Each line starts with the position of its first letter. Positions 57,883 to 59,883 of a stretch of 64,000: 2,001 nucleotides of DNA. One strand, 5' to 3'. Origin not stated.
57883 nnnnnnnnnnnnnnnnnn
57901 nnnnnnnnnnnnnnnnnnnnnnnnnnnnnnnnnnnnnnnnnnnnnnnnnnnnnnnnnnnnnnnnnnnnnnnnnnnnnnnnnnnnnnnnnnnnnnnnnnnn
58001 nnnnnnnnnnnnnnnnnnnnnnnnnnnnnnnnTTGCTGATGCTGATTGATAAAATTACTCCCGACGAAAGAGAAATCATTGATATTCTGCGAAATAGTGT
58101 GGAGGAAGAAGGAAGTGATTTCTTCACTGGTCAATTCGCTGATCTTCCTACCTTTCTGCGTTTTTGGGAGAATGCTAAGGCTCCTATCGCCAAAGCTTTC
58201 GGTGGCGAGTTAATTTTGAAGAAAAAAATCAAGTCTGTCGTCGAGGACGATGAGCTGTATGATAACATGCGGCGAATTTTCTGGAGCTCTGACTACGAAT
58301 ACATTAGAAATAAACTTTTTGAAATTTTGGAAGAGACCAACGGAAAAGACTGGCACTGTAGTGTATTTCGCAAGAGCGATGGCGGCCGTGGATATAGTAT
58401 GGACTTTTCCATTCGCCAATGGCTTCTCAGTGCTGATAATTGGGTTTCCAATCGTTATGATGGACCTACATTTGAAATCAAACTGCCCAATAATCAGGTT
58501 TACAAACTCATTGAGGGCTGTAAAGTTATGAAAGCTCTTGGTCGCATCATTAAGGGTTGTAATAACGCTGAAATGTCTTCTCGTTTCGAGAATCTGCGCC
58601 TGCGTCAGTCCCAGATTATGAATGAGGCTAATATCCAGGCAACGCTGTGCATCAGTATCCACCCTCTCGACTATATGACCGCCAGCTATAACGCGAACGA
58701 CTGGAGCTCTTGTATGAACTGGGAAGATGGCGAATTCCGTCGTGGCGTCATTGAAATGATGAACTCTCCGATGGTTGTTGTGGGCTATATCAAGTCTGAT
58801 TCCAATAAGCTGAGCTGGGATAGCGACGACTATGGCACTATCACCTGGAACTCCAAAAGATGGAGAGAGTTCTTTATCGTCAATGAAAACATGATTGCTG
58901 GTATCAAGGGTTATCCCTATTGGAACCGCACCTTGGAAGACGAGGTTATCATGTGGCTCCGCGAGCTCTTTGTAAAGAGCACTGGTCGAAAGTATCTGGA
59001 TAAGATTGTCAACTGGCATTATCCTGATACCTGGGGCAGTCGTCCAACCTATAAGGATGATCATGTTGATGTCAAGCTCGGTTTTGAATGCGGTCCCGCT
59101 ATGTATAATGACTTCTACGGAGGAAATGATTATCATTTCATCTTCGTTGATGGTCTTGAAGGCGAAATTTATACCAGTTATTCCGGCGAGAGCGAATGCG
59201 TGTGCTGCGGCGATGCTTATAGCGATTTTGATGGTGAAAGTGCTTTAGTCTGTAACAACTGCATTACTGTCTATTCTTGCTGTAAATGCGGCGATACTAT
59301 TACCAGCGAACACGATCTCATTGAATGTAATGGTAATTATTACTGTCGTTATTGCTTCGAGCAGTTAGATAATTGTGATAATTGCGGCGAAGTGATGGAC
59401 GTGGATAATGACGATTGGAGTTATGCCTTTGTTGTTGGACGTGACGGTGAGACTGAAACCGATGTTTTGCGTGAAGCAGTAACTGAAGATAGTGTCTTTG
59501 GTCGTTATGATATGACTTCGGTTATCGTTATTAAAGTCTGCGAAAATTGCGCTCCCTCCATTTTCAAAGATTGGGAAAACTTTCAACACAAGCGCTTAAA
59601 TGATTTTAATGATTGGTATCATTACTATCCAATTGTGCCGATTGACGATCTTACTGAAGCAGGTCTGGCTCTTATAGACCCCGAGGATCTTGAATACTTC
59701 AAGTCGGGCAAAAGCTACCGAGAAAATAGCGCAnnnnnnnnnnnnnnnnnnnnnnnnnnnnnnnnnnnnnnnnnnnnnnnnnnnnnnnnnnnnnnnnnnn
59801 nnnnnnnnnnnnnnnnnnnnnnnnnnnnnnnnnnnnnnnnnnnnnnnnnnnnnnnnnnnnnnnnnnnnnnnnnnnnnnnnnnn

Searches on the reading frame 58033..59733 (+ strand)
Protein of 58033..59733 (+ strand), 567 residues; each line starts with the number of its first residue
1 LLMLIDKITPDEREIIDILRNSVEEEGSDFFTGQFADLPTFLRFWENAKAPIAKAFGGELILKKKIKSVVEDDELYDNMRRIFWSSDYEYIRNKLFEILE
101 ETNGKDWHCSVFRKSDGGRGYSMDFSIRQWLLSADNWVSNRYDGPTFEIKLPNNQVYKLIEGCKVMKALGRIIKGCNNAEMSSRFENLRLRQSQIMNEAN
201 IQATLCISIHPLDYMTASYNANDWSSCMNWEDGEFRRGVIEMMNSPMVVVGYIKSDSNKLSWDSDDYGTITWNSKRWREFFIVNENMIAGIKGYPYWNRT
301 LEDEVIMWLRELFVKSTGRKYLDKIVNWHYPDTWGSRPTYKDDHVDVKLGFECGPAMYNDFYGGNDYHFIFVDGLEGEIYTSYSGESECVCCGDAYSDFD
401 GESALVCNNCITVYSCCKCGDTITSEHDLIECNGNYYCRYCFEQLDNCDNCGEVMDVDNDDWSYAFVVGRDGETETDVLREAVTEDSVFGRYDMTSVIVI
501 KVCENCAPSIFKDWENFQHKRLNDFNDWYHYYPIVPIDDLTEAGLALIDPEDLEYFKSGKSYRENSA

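Call 40: search_protein_families(library=pfam, proteins=[window:58033-59733:+], max_evalue=0.01)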
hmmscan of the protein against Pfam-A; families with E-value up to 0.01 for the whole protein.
window:58033-59733:+ (567 aa): 0 families

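Call 41: search_protein_families(library=phrogs, proteins=[window:58033-59733:+], max_evalue=0.001)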
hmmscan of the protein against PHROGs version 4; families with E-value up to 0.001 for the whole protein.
window:58033-59733:+ (567 aa): 1 family
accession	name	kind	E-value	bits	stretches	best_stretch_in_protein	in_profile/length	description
phrog_18912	-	unknown function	3.6e-09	37.4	1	172-343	138-303/409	-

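Call 56: search_dna_similar(query=window:58033-59733:+, collection=phages, mode=protein, max_rows=10)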
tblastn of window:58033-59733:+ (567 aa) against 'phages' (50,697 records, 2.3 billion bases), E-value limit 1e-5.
Records with a match: 1; places in all: 1; records where one place covers at least 80% of the query: 0.
Best place of each record, by identity: <60% 1.
By first word of the organism name: Bacteriophage 1.
By host as written in the record: - 1.
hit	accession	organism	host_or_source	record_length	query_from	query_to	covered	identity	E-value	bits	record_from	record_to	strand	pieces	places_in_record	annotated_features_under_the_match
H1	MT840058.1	Bacteriophage sp.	human fecal samples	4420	185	441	45%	24.8%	4e-10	69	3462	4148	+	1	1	record has no annotation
